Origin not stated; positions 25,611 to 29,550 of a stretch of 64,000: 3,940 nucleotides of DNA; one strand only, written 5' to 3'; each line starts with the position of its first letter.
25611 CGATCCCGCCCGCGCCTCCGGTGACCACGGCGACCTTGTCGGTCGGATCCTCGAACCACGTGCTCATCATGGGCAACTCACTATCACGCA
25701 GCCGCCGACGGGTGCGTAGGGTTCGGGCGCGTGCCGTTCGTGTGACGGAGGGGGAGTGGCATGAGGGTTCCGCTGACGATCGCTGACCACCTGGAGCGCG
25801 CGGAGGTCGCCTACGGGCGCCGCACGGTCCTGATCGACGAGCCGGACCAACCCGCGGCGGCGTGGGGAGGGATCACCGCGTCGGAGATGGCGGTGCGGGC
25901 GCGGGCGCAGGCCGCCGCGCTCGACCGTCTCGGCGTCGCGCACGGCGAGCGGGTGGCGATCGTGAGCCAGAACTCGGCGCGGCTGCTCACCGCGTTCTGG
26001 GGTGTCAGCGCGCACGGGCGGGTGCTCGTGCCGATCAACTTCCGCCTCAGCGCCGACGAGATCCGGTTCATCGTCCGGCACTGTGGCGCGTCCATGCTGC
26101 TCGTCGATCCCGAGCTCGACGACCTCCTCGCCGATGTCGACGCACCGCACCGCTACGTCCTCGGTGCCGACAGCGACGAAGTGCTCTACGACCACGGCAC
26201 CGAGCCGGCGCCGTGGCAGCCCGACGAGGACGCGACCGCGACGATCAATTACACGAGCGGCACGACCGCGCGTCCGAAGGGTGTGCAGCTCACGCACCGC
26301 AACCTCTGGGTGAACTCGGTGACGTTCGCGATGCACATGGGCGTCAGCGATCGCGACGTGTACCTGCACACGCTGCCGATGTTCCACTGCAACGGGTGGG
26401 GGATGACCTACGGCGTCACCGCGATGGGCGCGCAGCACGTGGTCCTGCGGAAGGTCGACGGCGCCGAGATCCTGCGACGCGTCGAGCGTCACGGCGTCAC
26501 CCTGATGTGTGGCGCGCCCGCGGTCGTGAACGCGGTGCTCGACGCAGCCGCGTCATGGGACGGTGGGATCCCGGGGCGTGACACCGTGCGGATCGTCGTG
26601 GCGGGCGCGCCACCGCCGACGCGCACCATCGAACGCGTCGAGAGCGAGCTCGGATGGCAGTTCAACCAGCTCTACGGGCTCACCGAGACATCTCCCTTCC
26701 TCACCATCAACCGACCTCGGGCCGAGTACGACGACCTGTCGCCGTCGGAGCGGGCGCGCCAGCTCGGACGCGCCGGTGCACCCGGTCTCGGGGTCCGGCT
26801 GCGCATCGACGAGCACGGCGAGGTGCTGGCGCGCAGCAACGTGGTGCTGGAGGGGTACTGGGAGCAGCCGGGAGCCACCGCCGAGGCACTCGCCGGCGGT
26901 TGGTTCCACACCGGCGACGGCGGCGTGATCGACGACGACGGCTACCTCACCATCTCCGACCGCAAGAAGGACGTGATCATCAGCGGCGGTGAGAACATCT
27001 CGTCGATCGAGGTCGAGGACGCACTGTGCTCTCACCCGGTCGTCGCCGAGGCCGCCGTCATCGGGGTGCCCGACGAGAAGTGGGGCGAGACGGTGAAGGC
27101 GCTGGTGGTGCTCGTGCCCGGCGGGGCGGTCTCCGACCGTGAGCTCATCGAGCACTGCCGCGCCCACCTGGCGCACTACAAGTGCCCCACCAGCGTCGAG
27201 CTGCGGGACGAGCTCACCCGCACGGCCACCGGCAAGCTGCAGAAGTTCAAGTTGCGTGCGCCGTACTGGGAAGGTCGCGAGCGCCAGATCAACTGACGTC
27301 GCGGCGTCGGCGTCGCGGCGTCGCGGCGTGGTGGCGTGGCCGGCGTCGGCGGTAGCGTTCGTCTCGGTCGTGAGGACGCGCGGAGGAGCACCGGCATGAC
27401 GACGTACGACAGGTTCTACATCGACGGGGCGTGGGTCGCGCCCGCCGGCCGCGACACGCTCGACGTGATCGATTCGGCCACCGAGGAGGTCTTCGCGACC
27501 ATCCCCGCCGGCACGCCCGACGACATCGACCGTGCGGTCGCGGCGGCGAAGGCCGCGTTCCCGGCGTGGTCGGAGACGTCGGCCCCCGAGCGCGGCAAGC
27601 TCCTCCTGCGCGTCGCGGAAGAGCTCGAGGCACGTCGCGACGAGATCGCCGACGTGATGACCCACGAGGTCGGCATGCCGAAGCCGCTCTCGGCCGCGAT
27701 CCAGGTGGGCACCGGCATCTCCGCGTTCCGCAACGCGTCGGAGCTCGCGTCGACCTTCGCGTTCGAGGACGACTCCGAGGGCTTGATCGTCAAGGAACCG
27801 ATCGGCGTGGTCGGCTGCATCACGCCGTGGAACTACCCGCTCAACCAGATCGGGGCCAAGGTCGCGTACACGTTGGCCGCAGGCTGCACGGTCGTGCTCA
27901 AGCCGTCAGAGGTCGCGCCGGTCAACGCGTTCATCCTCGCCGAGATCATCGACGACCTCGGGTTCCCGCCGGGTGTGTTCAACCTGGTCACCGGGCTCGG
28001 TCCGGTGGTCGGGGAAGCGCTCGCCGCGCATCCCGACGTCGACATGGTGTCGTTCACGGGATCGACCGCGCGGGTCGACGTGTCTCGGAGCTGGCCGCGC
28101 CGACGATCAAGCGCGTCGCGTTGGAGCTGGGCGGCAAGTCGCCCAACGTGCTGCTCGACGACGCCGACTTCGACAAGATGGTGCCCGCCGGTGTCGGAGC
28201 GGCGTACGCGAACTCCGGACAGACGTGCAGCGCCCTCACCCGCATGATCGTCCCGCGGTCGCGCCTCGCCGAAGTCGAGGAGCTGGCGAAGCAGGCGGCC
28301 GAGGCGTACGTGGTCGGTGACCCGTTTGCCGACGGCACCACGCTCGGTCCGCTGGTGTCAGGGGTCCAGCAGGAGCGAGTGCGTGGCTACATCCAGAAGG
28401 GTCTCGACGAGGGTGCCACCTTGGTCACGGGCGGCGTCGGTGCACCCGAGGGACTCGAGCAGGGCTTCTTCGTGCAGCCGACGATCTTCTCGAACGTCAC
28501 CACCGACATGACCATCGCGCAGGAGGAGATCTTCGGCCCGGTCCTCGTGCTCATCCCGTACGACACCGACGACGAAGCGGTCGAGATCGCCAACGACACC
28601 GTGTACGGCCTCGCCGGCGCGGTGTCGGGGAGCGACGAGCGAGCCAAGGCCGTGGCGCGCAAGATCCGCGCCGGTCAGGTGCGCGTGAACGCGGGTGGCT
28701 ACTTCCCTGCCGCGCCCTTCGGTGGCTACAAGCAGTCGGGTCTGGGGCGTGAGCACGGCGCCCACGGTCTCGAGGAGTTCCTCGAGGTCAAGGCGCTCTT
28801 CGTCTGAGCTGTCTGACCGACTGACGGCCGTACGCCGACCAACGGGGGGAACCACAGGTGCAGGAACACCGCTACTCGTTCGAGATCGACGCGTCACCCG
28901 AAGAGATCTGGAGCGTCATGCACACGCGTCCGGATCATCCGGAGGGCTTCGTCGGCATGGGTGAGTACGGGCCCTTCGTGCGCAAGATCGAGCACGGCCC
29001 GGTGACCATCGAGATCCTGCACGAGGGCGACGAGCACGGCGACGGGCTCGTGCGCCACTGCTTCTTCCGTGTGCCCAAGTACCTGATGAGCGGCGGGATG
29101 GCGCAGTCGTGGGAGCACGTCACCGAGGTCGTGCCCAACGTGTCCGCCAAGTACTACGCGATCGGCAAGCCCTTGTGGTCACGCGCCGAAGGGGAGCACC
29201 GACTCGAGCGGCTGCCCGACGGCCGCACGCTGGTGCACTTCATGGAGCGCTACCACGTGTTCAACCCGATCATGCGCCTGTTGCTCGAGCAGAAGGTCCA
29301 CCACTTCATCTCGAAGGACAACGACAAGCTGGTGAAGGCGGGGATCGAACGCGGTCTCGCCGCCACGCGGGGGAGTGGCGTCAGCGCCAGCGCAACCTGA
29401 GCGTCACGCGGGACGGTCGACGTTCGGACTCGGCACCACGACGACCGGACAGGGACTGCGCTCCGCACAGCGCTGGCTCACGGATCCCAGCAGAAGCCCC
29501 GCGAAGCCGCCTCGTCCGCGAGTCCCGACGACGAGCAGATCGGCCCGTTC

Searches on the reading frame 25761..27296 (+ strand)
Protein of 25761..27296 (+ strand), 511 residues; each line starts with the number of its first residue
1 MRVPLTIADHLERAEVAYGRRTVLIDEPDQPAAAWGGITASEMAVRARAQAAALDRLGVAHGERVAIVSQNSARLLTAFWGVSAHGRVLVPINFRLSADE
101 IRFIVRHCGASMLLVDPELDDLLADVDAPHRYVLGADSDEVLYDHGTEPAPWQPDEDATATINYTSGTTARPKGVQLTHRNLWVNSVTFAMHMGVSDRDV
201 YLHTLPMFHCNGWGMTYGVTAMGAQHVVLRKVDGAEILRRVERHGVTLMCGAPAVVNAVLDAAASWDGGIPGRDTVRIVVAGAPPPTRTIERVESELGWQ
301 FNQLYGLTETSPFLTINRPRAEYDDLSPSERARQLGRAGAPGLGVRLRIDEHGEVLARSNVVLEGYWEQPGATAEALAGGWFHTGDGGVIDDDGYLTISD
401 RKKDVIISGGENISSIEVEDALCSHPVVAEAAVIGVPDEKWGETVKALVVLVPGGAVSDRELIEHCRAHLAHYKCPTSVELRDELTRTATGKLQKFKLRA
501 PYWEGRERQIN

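Call 6: search_protein_families(library=pfam, proteins=[window:25761-27296:+], max_evalue=0.001)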
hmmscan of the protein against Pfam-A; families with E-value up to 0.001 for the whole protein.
window:25761-27296:+ (511 aa): 2 families
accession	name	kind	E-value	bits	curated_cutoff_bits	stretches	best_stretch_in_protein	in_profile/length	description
PF00501.34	AMP-binding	-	1.3e-70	238.6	29.9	1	20-367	10-384/384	AMP-binding enzyme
PF13193.12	AMP-binding_C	-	3e-23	83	24.5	1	417-492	1-76/76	AMP-binding enzyme C-terminal domain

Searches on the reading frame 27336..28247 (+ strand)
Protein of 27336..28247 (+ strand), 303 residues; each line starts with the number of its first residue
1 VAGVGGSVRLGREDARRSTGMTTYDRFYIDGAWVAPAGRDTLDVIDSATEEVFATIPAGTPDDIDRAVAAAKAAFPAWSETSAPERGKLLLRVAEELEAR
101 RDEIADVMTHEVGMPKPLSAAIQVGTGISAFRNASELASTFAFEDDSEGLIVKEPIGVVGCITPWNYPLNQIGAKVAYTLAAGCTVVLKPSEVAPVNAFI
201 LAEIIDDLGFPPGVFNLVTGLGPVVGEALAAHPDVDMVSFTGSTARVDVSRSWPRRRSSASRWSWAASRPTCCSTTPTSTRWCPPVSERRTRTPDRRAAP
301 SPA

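Call 28: search_protein_families(library=pfam, proteins=[window:27336-28247:+], max_evalue=0.001)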
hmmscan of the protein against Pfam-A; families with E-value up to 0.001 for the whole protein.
window:27336-28247:+ (303 aa): 1 family
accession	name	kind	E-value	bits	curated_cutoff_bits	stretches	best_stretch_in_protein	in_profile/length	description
PF00171.27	Aldedh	-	2.5e-68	231.2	23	1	33-245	1-216/461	Aldehyde dehydrogenase family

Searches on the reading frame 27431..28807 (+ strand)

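Call 6: search_protein_families(library=pfam, proteins=[window:27431-28807:+], max_evalue=0.001)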
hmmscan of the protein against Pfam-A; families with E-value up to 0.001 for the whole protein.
window:27431-28807:+ (458 aa): 1 family
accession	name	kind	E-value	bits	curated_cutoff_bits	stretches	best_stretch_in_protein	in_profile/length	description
PF00171.27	Aldedh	-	2e-85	287.5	23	1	210-455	213-460/461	Aldehyde dehydrogenase family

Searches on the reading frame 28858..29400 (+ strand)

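Call 5: search_protein_families(library=pfam, proteins=[window:28858-29400:+], max_evalue=0.01)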
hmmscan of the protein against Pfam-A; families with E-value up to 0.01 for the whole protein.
window:28858-29400:+ (180 aa): 1 family
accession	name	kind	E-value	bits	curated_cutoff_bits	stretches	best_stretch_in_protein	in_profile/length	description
PF10604.15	Polyketide_cyc2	-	3.6e-05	24.5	27.4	1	2-160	2-139/142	Polyketide cyclase / dehydrase and lipid transport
